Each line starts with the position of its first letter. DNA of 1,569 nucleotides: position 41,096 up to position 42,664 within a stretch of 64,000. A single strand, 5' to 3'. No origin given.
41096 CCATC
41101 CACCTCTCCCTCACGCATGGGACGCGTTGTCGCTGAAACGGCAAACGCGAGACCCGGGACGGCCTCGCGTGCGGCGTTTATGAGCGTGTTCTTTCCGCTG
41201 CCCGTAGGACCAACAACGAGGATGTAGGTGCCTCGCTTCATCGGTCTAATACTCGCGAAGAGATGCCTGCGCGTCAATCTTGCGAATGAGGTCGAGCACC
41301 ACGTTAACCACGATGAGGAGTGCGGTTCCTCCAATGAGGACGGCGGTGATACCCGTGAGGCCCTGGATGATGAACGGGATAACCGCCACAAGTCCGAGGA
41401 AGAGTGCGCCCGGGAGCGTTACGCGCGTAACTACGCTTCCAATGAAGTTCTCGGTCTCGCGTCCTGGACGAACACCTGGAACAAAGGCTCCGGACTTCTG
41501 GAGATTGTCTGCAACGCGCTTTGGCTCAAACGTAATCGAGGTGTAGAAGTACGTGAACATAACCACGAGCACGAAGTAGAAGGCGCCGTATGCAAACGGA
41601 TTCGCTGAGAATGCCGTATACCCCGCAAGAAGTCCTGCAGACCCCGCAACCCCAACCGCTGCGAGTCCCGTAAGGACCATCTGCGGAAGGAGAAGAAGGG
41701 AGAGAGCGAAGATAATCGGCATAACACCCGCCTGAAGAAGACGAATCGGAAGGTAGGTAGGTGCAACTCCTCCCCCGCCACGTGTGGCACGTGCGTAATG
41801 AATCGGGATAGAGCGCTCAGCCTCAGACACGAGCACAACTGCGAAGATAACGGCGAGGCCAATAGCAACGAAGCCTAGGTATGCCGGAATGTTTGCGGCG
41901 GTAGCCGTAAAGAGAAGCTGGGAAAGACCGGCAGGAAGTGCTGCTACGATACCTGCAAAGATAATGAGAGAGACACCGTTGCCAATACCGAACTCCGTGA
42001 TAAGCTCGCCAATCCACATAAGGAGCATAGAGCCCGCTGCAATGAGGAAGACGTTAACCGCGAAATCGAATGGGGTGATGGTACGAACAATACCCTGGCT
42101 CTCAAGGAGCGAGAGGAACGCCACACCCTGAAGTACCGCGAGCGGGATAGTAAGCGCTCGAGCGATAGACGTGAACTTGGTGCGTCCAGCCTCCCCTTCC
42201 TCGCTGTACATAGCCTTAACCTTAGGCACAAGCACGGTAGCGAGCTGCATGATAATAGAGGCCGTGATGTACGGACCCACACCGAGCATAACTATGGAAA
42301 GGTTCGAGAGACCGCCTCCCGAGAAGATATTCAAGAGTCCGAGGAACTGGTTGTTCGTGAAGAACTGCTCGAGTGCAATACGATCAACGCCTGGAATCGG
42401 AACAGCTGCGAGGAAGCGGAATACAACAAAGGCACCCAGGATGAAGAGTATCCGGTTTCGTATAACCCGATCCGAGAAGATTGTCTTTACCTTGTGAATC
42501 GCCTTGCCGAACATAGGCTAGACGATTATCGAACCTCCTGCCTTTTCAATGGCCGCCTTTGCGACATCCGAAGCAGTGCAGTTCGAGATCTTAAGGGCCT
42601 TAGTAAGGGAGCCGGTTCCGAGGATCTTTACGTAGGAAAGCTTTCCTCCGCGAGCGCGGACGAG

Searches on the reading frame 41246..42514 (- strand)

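Call 75: search_protein_families(library=pfam, proteins=[window:41246-42514:-], max_evalue=0.00001)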
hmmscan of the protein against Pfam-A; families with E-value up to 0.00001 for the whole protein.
window:41246-42514:- (422 aa): 1 family
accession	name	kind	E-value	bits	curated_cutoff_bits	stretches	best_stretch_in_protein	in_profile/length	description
PF00344.25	SecY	-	4e-95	319.1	32.2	1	73-409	1-305/306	SecY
